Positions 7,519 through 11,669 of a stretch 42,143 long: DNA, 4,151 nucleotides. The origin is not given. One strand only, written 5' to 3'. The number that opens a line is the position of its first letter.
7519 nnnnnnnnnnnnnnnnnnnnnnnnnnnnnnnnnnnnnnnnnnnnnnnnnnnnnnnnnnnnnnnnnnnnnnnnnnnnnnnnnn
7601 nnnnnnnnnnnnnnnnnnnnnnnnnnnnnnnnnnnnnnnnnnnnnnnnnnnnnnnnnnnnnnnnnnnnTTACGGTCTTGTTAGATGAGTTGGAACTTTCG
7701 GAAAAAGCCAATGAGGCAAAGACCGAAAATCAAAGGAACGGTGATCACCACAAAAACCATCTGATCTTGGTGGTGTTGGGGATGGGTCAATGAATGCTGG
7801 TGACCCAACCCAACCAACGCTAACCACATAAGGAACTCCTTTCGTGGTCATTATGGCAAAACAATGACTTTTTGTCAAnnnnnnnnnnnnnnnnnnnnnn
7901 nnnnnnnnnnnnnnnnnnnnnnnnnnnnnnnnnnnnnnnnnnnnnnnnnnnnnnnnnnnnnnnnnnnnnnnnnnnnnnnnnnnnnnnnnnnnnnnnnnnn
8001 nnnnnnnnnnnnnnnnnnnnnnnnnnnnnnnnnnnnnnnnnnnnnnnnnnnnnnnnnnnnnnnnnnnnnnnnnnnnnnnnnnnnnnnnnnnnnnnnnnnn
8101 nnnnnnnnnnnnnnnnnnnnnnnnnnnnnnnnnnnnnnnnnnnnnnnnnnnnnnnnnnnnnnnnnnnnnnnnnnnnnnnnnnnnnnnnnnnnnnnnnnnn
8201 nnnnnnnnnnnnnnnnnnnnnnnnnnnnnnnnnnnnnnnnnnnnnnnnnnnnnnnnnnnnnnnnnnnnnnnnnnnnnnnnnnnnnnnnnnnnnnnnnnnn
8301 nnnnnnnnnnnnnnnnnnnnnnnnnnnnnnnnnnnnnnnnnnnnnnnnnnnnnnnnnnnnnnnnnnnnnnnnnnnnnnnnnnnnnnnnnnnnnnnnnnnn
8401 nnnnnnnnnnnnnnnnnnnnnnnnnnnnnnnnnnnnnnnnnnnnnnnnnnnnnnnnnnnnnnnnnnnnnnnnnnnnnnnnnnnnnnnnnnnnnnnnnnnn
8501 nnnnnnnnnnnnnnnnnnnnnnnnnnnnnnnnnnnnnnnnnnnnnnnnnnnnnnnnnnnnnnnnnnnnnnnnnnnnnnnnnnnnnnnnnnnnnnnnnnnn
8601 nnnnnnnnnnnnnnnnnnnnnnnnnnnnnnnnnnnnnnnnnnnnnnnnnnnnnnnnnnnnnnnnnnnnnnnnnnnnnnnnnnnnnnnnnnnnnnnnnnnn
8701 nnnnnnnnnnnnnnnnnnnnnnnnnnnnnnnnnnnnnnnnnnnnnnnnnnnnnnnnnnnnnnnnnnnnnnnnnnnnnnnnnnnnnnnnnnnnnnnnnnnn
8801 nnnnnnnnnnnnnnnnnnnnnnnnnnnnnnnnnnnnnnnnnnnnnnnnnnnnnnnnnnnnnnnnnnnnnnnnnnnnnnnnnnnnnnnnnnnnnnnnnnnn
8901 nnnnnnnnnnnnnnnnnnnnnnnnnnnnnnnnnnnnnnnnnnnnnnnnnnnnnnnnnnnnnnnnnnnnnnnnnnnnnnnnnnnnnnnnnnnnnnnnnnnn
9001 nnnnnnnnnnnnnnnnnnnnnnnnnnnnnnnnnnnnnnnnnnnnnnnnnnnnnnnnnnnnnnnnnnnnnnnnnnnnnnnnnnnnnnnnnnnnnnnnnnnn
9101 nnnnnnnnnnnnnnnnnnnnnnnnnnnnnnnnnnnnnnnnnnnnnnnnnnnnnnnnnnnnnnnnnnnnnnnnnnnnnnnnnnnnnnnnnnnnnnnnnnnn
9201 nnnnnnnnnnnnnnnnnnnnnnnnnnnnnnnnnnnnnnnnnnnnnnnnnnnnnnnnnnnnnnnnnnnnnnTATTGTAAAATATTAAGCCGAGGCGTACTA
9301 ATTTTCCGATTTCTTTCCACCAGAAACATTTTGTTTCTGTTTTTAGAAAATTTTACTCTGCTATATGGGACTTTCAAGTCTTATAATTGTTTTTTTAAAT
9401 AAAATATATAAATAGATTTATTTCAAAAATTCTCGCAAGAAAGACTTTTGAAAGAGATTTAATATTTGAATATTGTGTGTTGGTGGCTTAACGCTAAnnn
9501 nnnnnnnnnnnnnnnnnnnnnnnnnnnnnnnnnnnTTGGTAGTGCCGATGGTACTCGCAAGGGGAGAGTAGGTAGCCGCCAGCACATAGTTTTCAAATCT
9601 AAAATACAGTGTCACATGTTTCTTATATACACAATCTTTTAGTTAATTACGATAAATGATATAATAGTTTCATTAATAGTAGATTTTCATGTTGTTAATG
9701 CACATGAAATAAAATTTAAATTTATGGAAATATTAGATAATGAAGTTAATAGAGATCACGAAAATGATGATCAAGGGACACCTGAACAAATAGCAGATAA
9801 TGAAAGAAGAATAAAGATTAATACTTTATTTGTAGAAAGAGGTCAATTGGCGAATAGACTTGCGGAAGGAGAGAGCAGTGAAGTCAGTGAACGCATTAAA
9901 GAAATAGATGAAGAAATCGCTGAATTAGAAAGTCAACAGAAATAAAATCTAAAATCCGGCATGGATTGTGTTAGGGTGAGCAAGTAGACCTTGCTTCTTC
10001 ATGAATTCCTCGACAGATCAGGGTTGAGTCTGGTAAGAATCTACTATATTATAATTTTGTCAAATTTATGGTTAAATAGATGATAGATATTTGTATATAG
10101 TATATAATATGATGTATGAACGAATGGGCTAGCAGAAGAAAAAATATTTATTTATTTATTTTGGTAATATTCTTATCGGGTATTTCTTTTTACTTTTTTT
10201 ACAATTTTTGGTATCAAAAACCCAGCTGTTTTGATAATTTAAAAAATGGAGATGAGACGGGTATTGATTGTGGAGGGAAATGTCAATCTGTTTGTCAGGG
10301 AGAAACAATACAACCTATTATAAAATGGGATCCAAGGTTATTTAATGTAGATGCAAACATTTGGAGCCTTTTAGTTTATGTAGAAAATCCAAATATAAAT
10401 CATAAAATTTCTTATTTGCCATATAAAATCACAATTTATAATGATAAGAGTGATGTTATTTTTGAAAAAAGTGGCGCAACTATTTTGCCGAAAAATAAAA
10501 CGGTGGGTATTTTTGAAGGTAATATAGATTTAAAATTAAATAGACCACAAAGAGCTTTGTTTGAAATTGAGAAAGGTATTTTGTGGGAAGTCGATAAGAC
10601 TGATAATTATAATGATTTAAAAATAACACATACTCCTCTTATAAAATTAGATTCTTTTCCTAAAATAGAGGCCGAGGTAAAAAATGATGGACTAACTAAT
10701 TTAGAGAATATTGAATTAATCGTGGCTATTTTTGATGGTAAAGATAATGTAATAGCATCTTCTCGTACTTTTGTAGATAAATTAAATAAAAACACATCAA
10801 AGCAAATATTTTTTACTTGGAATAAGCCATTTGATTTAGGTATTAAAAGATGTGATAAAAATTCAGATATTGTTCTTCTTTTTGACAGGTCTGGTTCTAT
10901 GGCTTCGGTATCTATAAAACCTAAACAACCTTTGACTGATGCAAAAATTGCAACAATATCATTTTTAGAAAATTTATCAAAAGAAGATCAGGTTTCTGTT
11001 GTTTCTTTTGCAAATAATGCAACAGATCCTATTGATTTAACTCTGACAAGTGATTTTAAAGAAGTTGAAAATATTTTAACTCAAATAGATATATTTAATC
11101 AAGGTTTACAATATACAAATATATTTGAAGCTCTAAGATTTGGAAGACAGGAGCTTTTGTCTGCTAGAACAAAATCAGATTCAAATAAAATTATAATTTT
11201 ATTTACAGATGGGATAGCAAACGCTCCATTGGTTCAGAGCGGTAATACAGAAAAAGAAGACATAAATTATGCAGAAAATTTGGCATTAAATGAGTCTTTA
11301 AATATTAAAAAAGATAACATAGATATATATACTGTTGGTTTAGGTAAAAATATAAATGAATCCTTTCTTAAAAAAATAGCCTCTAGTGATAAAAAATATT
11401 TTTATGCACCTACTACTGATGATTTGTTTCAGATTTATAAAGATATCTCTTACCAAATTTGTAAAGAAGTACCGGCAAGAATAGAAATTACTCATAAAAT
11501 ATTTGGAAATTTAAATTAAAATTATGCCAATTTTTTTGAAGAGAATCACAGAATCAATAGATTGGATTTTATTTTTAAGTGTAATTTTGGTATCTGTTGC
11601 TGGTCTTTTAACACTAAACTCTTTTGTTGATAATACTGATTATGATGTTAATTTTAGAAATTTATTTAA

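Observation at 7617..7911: Complete promoter-RBS-peptide-terminator mini-gene, antisense to the rRNA, nested in the L2262 intron inside a perfect 21-bp inverted repeat (cassette B)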

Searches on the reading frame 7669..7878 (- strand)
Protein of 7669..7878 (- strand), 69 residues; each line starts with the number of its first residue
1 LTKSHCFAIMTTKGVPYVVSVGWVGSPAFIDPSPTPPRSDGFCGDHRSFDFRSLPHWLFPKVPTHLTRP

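Call 59: search_protein_families(library=pfam, proteins=[window:7669-7878:-], max_evalue=0.001)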
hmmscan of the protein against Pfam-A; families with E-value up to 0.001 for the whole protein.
window:7669-7878:- (69 aa): 0 families

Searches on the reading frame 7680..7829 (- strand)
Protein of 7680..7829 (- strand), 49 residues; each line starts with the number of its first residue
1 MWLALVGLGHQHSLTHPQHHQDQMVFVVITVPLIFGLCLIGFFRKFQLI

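Call 12: find_homologous_proteins(query=window:7683-7829:-, max_evalue=10)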
Query seq(49 aa): no candidate shares three 5-residue words with the query. No homologue found.
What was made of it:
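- On Type I toxin-antitoxin system: No homologue in the 5.8-billion-protein index (call 12).
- Tried and rejected: The word-indexed search found none, not even the peptide itself (call 12).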

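Call 43: search_protein_families(library=pfam, alignment_id=A1, max_evalue=0.01)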
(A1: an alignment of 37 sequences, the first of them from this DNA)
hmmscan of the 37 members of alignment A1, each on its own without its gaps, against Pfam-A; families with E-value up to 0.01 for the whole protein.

A. member 1, seq(49 aa): 0 families

B. families by the number of members that match (of 37 scanned): 4 families
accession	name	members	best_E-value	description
PF14012.11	DUF4229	1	0.0013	Protein of unknown function (DUF4229)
PF07332.16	Phage_holin_3_6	1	0.0019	Putative Actinobacterial Holin-X, holin superfamily III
PF11139.14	SfLAP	1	0.0023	Sap, sulfolipid-1-addressing protein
PF12670.12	DUF3792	1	0.0096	Protein of unknown function (DUF3792)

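Call 44: search_protein_families(library=padloc, alignment_id=A1, max_evalue=0.01)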
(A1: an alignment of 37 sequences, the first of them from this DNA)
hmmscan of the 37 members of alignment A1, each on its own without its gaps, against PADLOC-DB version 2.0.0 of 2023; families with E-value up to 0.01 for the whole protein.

A. member 1, seq(49 aa): 0 families

B. families by the number of members that match (of 37 scanned): 0 families
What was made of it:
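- On Type I toxin-antitoxin system: No Pfam or PADLOC match (calls 43, 44).
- No Pfam or PADLOC family (calls 43, 44).
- Tried and rejected: Nothing significant (calls 43, 44).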

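Call 51: search_protein_representatives(protein=window:7680-7829:-)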
Query: 49 residues. Proteins with E-value up to 0.001 (for the whole library): 3; up to 1e-10: 1; up to 1e-30: 0. The best 3 are listed.
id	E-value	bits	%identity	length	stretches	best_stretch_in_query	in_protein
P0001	6.0e-15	70.0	43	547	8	11-43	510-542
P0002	6.0e-08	48.2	34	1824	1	2-36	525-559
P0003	2.2e-04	37.1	44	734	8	28-43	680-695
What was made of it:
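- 7680..7829 (-): 49-codon ORF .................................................. It has a His/Gln-rich head, one hydrophobic helix and a basic tail. Orphan: calls 12, 43, 51.
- No homology to any known toxin family (calls 12, 43, 51).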

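Call 70: predict_structure(protein=window:7683-7829:-)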
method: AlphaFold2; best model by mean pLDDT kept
length: 49 residues; sequences in the alignment: 1
mean_pLDDT: 73.4   pTM: 0.42
mean pLDDT of the five models: 73.4, 71.9, 71.8, 69.9, 69.5
residues with pLDDT >= 90: 17; 70-90: 9; 50-70: 17; < 50: 6
segments of 3 or more residues with pLDDT < 50: none
pLDDT, mean of each block of 10 residues (from residue 1): 53 53 83 96 84
secondary structure, 60 per line:
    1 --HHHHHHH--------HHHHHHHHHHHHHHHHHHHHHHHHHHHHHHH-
elements in order: H3-9 H18-48
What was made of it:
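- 7680..7829 (-): The AF2 model has a helix at residues 18-48, pLDDT 83-96 over the last three 10-residue blocks (call 70).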

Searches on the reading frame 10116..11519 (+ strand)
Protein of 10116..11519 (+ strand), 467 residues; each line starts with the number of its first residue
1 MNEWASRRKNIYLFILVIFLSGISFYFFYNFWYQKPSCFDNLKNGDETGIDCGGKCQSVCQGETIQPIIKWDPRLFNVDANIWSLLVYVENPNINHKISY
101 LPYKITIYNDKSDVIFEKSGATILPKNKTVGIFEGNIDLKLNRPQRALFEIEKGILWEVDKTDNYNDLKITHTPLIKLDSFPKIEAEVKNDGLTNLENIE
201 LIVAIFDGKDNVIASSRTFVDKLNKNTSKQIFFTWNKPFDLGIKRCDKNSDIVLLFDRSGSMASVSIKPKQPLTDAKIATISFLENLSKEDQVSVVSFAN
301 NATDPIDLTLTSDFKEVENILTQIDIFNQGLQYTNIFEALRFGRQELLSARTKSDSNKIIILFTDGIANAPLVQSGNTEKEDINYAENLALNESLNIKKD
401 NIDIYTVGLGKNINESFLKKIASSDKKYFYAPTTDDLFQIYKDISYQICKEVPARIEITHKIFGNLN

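Call 59: search_protein_families(library=pfam, proteins=[window:10116-11519:+], max_evalue=0.001)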
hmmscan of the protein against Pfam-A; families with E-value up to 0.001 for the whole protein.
window:10116-11519:+ (467 aa): 2 families
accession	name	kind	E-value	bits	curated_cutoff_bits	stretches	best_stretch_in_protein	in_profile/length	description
PF00092.34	VWA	-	2.1e-21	77.4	23.8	1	251-440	1-171/174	von Willebrand factor type A domain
PF13519.12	VWA_2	-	3e-16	60.4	27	1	252-366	1-106/107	von Willebrand factor type A domain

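Call 61: find_encoding_contigs(protein=window:10116-11519:+, flank=1000, max_places=3)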
Protein window:10116-11519:+ (467 aa): no gene with exactly this product is on record in the collection.
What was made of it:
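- Tried and rejected: Not on record (call 61).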
